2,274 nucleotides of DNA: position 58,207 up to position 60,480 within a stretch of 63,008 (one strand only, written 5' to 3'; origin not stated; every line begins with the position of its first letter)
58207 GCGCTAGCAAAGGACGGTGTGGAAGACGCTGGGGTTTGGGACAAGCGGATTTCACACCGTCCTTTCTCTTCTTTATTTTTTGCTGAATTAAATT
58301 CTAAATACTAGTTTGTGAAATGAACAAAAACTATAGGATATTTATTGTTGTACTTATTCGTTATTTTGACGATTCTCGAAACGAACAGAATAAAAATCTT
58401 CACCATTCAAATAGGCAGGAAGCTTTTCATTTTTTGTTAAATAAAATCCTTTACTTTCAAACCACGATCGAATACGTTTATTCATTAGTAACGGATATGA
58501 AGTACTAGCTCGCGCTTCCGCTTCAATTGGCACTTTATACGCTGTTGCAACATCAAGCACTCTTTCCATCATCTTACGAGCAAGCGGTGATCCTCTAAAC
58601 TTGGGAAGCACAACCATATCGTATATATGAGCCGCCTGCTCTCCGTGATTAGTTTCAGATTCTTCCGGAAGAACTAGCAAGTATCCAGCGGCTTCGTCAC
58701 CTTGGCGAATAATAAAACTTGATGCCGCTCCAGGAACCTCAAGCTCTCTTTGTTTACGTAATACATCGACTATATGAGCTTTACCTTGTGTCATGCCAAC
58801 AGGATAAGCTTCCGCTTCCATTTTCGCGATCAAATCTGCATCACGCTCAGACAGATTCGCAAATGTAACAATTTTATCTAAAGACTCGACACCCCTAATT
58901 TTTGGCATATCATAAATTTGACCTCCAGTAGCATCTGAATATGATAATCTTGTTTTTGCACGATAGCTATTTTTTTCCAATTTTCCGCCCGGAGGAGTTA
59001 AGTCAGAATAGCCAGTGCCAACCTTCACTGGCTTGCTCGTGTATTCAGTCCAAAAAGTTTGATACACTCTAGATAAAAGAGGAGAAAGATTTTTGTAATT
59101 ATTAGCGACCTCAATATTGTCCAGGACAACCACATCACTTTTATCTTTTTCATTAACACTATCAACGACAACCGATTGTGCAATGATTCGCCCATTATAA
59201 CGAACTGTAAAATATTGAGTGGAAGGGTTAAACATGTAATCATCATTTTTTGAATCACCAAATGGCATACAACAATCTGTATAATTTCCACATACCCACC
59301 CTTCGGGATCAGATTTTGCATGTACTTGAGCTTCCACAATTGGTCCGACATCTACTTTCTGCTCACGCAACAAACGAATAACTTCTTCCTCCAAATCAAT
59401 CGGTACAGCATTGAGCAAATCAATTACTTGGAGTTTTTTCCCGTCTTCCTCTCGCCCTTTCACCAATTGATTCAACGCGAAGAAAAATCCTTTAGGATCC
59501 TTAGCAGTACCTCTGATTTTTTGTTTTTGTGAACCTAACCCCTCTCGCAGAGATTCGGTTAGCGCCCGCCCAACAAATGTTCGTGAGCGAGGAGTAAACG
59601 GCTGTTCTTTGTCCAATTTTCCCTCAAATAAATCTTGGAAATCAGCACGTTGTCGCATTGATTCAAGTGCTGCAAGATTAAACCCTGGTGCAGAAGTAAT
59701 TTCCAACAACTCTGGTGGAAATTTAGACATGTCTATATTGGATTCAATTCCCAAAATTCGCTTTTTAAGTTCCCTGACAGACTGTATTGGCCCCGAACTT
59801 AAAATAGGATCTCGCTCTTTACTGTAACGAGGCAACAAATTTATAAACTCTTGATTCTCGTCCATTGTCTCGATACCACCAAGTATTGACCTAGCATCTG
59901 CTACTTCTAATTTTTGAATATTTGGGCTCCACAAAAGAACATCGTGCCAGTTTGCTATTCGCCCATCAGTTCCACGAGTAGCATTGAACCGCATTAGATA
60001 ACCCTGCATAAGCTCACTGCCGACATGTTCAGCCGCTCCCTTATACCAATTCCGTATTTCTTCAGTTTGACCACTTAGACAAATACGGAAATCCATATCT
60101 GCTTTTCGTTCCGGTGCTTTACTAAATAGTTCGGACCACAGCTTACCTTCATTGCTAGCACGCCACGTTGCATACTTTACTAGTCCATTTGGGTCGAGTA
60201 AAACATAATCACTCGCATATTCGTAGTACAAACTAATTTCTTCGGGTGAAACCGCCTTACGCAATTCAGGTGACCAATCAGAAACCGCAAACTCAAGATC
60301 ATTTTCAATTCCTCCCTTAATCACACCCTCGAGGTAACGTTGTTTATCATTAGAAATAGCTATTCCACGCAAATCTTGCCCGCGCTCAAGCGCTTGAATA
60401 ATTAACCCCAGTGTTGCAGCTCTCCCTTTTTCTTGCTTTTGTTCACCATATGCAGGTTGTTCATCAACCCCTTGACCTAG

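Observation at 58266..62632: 64-bp near-perfect inverted repeats bracket a 4.2-kb module (giant GNAT-tailed ORF plus a divergent mini-transcript)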

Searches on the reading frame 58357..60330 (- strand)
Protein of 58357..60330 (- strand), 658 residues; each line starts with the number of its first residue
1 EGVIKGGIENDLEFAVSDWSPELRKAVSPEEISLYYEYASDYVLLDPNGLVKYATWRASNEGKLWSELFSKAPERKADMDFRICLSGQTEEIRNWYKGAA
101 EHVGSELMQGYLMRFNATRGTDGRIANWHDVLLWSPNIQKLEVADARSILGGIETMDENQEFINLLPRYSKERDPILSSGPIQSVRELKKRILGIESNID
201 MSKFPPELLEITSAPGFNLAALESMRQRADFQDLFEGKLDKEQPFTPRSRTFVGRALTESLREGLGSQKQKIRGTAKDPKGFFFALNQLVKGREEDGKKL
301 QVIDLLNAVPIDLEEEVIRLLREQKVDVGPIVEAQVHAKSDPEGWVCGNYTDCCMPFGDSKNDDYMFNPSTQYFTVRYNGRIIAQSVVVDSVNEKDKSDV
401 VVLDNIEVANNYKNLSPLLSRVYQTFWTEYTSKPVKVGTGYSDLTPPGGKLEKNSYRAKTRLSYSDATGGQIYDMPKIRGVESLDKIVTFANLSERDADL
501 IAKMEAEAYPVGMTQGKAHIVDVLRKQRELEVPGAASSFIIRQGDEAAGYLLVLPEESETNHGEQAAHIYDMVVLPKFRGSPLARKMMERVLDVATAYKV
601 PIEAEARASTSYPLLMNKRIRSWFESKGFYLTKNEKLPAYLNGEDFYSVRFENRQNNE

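Call 80: predict_structure(alignment_id=A2)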
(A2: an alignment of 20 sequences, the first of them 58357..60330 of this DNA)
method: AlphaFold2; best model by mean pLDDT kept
length: 658 residues; sequences in the alignment: 20
mean_pLDDT: 80.3   pTM: 0.55
mean pLDDT of the five models: 80.3, 79.3, 78.4, 75.8, 67.1
residues with pLDDT >= 90: 123; 70-90: 427; 50-70: 94; < 50: 14
segments of 3 or more residues with pLDDT < 50: 347-353, 487-491
pLDDT, mean of each block of 10 residues (from residue 1): 57 76 87 86 79 90 85 86 86 91 90 69 64 88 92 82 91 84 87 84 73 68 79 81 85 92 84 87 91 71 88 90 93 90 61 58 74 85 83 86 82 85 90 82 73 87 75 81 57 68 81 79 76 59 67 81 84 69 71 79 84 79 86 87 86 73
secondary structure, 60 per line:
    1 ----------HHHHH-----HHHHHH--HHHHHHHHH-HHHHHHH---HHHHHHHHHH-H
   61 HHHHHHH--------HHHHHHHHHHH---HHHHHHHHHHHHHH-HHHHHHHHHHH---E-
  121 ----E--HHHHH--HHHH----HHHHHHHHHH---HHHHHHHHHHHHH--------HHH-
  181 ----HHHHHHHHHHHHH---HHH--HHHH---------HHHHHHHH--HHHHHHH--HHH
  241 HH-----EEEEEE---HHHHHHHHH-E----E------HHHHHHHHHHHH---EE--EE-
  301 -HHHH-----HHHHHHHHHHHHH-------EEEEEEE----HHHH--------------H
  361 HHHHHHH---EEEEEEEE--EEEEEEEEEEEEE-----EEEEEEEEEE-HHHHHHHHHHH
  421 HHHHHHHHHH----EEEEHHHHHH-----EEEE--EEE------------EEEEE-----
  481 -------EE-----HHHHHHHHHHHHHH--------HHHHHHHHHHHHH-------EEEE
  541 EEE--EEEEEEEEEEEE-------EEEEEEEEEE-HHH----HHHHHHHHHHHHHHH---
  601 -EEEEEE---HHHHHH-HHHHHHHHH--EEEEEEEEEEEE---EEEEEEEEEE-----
elements in order: H11-15 H21-26 H29-37 H39-45 H49-58 H60-67 H76-86 H90-103 H105-115 H128-132 H135-138 H143-152 H156-168 H185-197 H206-209 H219-226 H229-235 H238-242 E248-253 H257-265 H279-290 H302-305 H311-323 E331-337 H342-345 H360-367 E371-378 E381-393 E399-408 H410-430 E435-438 H439-444 E450-453 E456-458 E471-475 H495-508 H517-529 E537-543 E546-557 E565-574 H583-597 E602-607 H611-616 H618-626 E629-640 E644-653

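Call 82: fold_search(model_id=the predicted structure, library=pdb)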
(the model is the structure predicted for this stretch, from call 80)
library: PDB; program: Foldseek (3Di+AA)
matches with E <= 10: 1004; with E <= 0.001: 164
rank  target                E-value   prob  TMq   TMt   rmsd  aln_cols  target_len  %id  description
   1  2x7b                  1.1e-06  1.00  0.19  0.68   4.3       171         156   22  Crystal structure of the N-terminal acetylase Ard1 from Sulfolobus solfataricus P2 (released 2010-07-21)
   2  9f1c_DC               2.0e-06  1.00  0.19  0.66   4.1       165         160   18  Mammalian quaternary complex of a translating 80S ribosome, NAC, MetAP1 and NatA/E (released 2024-08-21)
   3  5c88_A                2.9e-06  1.00  0.19  0.65   4.5       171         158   21  Crystal structure of Ard1 N-terminal acetyltransferase from Sulfolobus solfataricus in monoclinic form (released 2016-01-13)
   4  9f1b_DC               3.1e-06  1.00  0.19  0.64   4.0       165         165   18  Mammalian ternary complex of a translating 80S ribosome, NAC and NatA/E (released 2024-08-21)
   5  4lx9                  3.4e-06  1.00  0.19  0.65   4.5       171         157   22  Archaeal amino-terminal acetyltransferase (NAT) bound to acetyl coenzyme A (released 2013-08-21)
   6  7l1k_A                4.1e-06  1.00  0.19  0.70   4.2       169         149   20  Cryo-EM structure of S. Pombe NatC complex with a Bisubstrate inhibitor and inositol hexaphosphate (released 2021-05-12)
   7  2ob0_A                4.3e-06  1.00  0.19  0.69   4.1       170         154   16  Human MAK3 homolog in complex with Acetyl-CoA (released 2006-12-26)
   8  6wfg_C                5.5e-06  1.00  0.20  0.72   3.9       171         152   14  Crystal structure of human Naa50 in complex with an inhibitor (compound 3) identified using DNA encoded library techno (released 2020-07-01)
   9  6yzz                  5.8e-06  1.00  0.19  0.71   3.8       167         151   17  Arabidopsis thaliana Naa50 in complex with AcCoA (released 2020-12-30)
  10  2psw_A                7.4e-06  1.00  0.20  0.71   4.2       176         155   16  Human MAK3 homolog in complex with CoA (released 2007-06-05)
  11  6ag5                  7.4e-06  1.00  0.19  0.68   4.2       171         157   20  Crystal structure of Ard1 N-terminal acetyltransferase E88H/H127E mutant from Sulfolobus solfataricus (released 2019-08-14)
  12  2ge3_D                7.8e-06  1.00  0.19  0.62   4.9       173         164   15  Crystal structure of Probable acetyltransferase from Agrobacterium tumefaciens (released 2006-04-18)
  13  3tfy_A                8.2e-06  1.00  0.20  0.70   4.0       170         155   15  Naa50p amino-terminal acetyltransferase bound to substrate peptide fragment and CoA (released 2011-09-07)
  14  5nnp_B                9.5e-06  1.00  0.19  0.59   4.8       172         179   19  Structure of Naa15/Naa10 bound to HypK-THB (released 2017-06-14)
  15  4pv6_L                9.9e-06  1.00  0.19  0.69   4.2       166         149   16  Crystal Structure Analysis of Ard1 from Thermoplasma volcanium (released 2015-01-21)
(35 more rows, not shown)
